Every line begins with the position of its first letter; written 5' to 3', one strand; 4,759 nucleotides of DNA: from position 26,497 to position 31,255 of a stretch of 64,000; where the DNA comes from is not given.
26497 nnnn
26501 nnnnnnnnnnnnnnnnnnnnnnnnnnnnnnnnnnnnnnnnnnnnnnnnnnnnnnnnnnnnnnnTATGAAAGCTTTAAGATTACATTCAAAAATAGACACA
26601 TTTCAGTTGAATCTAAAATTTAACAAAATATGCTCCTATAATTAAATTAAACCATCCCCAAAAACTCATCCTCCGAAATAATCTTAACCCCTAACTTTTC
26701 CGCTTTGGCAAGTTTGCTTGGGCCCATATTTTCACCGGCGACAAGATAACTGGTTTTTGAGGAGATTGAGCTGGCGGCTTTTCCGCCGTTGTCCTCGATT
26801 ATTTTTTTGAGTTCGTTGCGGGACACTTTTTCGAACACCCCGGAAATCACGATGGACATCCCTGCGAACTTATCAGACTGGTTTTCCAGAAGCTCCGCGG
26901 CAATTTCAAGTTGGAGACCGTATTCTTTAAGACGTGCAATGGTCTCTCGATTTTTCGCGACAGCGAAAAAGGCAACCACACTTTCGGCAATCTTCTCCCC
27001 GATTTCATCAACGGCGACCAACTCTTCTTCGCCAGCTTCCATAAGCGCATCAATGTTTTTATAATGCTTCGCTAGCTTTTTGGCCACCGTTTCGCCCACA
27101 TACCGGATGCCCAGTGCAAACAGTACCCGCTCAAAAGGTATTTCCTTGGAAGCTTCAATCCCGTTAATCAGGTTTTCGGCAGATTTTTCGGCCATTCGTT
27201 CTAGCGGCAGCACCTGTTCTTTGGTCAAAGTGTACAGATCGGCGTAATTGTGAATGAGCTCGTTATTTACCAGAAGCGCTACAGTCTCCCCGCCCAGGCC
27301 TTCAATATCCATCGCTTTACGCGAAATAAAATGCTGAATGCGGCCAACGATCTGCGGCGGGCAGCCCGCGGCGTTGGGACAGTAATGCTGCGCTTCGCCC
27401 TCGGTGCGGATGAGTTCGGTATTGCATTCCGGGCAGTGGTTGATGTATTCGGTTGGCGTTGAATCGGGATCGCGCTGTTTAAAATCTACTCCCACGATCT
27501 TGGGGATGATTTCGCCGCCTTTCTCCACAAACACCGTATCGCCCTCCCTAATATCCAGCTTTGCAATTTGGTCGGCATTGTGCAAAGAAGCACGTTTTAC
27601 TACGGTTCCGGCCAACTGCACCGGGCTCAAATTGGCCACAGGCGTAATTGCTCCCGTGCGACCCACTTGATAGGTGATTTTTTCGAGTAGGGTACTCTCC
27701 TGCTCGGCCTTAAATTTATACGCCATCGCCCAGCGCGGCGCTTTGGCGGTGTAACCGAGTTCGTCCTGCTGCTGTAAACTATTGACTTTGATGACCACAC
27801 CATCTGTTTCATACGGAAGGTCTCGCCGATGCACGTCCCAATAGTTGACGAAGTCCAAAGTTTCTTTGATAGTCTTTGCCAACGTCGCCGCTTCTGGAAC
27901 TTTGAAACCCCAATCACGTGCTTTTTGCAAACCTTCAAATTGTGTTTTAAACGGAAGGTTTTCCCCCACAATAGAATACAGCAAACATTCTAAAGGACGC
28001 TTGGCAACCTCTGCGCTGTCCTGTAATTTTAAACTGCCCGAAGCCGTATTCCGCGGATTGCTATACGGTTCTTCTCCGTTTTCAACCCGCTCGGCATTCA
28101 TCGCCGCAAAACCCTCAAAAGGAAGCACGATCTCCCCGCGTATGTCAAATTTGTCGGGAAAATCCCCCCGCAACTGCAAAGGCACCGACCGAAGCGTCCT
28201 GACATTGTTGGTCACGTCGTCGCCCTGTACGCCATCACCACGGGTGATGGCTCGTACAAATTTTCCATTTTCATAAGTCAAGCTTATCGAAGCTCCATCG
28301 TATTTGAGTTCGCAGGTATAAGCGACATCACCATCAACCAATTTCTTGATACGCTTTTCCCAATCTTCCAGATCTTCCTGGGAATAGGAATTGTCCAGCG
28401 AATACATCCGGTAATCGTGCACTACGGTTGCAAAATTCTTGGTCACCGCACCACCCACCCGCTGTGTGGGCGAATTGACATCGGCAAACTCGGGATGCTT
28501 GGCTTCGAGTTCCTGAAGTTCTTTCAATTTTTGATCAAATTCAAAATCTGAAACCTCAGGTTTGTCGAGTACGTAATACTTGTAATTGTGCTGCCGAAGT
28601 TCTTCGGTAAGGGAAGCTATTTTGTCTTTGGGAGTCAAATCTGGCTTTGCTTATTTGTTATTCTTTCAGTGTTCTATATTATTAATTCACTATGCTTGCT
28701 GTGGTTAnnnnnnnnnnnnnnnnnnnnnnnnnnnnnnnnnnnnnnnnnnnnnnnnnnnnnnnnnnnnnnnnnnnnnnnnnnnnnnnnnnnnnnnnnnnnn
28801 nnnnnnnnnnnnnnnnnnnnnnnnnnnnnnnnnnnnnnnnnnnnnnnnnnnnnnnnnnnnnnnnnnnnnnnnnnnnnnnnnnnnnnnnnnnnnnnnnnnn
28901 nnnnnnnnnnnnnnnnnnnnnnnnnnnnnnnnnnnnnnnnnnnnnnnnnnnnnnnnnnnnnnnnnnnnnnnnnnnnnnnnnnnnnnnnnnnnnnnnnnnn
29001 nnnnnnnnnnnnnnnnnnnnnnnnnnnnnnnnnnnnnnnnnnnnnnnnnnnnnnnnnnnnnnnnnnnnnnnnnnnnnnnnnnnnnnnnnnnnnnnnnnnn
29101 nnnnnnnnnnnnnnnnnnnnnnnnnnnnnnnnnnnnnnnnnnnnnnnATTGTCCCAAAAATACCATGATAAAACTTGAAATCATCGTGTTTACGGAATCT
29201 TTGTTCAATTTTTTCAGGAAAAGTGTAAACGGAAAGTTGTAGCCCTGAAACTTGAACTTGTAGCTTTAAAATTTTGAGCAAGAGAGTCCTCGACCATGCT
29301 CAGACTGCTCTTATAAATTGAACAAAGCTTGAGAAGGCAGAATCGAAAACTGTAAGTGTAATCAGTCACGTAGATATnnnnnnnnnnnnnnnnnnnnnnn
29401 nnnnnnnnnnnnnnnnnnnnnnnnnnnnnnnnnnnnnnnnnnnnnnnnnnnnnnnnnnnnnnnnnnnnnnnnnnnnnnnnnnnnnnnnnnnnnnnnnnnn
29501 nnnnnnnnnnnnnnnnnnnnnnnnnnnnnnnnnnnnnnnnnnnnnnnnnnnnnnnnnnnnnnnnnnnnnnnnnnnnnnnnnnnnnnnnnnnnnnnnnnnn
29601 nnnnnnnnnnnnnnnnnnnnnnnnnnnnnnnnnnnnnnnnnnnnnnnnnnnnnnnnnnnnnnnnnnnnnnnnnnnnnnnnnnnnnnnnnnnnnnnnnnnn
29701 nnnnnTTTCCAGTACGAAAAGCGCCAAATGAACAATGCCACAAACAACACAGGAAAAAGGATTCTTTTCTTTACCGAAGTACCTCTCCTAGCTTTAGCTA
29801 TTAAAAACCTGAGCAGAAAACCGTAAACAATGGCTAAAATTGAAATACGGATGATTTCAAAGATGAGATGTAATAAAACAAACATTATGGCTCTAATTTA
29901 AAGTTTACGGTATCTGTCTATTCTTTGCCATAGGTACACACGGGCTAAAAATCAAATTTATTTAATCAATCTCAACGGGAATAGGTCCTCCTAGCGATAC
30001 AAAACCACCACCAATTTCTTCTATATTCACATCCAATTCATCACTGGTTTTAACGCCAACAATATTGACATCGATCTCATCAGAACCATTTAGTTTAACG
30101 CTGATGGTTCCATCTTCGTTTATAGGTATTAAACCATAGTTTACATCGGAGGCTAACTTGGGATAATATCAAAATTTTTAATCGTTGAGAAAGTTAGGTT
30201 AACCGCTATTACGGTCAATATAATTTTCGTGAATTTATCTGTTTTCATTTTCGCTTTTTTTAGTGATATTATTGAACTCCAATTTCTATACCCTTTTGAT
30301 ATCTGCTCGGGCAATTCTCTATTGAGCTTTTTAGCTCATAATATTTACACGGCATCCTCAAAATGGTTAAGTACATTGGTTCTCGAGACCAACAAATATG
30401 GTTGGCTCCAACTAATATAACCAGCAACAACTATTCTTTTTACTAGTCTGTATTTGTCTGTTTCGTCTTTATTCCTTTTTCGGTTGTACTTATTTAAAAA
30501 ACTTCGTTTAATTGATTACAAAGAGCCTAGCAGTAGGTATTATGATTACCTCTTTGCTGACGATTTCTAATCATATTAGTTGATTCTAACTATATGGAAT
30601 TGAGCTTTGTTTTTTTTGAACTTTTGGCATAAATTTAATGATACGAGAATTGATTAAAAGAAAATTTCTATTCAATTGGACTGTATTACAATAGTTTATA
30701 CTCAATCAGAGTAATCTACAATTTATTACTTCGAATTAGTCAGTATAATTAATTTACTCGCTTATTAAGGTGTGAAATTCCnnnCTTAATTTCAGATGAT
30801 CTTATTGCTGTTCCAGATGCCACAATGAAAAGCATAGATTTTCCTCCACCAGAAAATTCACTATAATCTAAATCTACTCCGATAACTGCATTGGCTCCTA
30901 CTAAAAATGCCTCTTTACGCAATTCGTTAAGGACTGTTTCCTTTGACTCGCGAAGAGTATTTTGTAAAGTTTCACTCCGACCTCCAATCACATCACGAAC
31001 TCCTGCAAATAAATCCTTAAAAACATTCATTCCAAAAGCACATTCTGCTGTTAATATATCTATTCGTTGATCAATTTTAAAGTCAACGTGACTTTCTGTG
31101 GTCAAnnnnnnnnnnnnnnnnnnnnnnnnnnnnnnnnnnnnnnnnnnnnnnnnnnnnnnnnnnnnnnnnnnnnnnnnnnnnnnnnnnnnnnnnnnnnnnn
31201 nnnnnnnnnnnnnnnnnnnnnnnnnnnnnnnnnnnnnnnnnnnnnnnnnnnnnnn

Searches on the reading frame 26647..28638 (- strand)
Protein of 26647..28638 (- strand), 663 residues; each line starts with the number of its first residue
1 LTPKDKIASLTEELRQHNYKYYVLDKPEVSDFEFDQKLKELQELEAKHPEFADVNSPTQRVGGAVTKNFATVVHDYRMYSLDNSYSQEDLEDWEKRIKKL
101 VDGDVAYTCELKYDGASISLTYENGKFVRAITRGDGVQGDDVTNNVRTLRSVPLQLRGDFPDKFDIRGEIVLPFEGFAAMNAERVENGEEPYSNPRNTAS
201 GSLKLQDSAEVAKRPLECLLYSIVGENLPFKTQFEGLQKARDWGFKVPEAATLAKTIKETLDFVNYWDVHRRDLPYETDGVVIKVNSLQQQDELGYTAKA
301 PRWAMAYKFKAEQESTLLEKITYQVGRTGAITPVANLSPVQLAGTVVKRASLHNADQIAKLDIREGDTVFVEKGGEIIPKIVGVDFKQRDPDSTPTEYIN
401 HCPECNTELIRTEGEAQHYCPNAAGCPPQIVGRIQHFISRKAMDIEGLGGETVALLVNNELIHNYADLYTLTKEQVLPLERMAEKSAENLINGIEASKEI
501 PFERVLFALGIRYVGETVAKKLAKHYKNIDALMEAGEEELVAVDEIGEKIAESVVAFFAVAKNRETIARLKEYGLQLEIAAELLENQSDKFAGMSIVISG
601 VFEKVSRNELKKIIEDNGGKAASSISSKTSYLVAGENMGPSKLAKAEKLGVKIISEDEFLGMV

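Call 27: find_related_loci(query=window:26647-28638:-, collection=genome_contigs, flank=6000)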
Query window:26647-28638:- (663 aa) in genome_contigs; peptide patterns used: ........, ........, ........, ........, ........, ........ (x = any residue, [..] = any of these).
600 stretches matched a pattern (row limit reached: there are more); 569 encode a relative of the query (tblastn E <= 1e-3); the best 80 are kept; 80 distinct loci.
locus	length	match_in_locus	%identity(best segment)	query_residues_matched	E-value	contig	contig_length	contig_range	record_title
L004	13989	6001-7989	79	1-663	0e+0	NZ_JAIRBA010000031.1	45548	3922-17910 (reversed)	Aequorivita vitellina strain F47161 scaffold_31_length=45549, whole genome shotgun sequence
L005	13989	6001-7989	79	1-663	0e+0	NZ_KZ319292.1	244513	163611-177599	Leeuwenhoekiella nanhaiensis strain G18 scaffold6, whole genome shotgun sequence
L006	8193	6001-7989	79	1-663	0e+0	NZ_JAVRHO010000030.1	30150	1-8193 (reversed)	Autumnicola lenta strain F260 30, whole genome shotgun sequence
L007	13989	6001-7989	79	1-663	0e+0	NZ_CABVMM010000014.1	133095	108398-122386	Mesonia oceanica strain ISS653, whole genome shotgun sequence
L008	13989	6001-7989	78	1-663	0e+0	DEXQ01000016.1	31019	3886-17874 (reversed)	MAG TPA_asm: Aequorivita sp. UBA3180 UBA3180_contig_18159, whole genome shotgun sequence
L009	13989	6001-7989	79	1-663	0e+0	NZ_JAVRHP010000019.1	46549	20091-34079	Autumnicola edwardsiae strain F297 19, whole genome shotgun sequence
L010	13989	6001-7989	79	1-663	0e+0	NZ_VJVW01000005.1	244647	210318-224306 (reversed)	Christiangramia aestuarii strain BS12 scaffold_4, whole genome shotgun sequence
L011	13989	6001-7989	79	1-663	0e+0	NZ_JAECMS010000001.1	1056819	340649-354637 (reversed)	Luteirhabdus pelagi strain A3-108 NODE_1_length_1056819_cov_177.364, whole genome shotgun sequence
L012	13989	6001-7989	78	1-663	0e+0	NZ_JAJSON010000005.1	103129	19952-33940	Christiangramia crocea strain YB25 4, whole genome shotgun sequence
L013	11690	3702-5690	79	1-663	0e+0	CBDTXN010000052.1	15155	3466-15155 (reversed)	MAG TPA_asm: uncultured Flavobacteriaceae bacterium isolate ERR2431956_binner13_Refined_36 genome assembly, contig: ERZ2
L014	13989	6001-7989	78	1-663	0e+0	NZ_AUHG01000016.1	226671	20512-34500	Christiangramia echinicola DSM 19838 G530DRAFT_scaffold00005.5_C, whole genome shotgun sequence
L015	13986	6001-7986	78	1-663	0e+0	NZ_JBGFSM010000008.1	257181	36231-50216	Zunongwangia sp. H14 NODE_8_length_257181_cov_144.750828, whole genome shotgun sequence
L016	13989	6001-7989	78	1-663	0e+0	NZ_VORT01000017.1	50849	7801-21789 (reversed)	Aequorivita antarctica strain SW49 NODE_17_length_50849_cov_349.178, whole genome shotgun sequence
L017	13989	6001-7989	78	1-663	0e+0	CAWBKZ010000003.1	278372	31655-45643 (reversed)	MAG: uncultured Flavobacteriaceae bacterium isolate MFD05684.bin.2.66 genome assembly, contig: contig_46690, whole genom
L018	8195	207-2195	78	1-663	0e+0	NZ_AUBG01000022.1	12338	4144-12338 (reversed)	Aequorivita capsosiphonis DSM 23843 G440DRAFT_scaffold00018.18_C, whole genome shotgun sequence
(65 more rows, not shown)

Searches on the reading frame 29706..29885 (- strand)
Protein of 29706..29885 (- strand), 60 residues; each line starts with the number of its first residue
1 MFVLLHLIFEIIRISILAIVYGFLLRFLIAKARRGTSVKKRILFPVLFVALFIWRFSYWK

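Call 25: search_protein_families(library=pfam, proteins=[window:29706-29885:-], max_evalue=1)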
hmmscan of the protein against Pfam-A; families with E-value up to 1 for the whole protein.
seq(60 aa): 1 family
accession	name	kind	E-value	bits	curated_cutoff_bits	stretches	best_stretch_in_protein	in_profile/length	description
PF04756.19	OST3_OST6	-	0.035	14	27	1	8-58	230-280/294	OST3 / OST6 family, transporter family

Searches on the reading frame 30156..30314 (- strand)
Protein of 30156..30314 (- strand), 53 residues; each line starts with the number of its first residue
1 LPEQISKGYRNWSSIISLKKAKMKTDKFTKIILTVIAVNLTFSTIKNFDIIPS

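Call 25: search_protein_families(library=pfam, proteins=[window:30156-30314:-], max_evalue=1)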
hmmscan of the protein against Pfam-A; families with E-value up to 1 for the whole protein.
seq(53 aa): 2 families
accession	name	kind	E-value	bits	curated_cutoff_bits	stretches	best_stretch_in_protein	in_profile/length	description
PF09475.16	Dot_icm_IcmQ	-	0.085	12.8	25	1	11-48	125-162/179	Dot/Icm secretion system protein (dot_icm_IcmQ)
PF05631.20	MFS_5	-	0.091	12.1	25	1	13-53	297-338/356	Sugar-tranasporters, 12 TM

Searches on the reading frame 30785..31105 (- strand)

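Call 25: search_protein_families(library=pfam, proteins=[window:30785-31105:-], max_evalue=1)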
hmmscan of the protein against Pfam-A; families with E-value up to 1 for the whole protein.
seq(107 aa): 3 families
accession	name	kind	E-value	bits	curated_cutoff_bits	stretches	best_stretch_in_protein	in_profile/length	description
PF01906.23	YbjQ_1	-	7.9e-25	87.9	23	1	2-102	5-102/103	Putative heavy-metal-binding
PF23025.1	YbjQ_2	-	2e-05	25.2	29.1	1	43-102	45-100/103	C2 domain-containing protein 5, YbjQ-like domain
PF13698.11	DUF4156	-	0.2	12.5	28.9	1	51-79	42-70/90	Domain of unknown function (DUF4156)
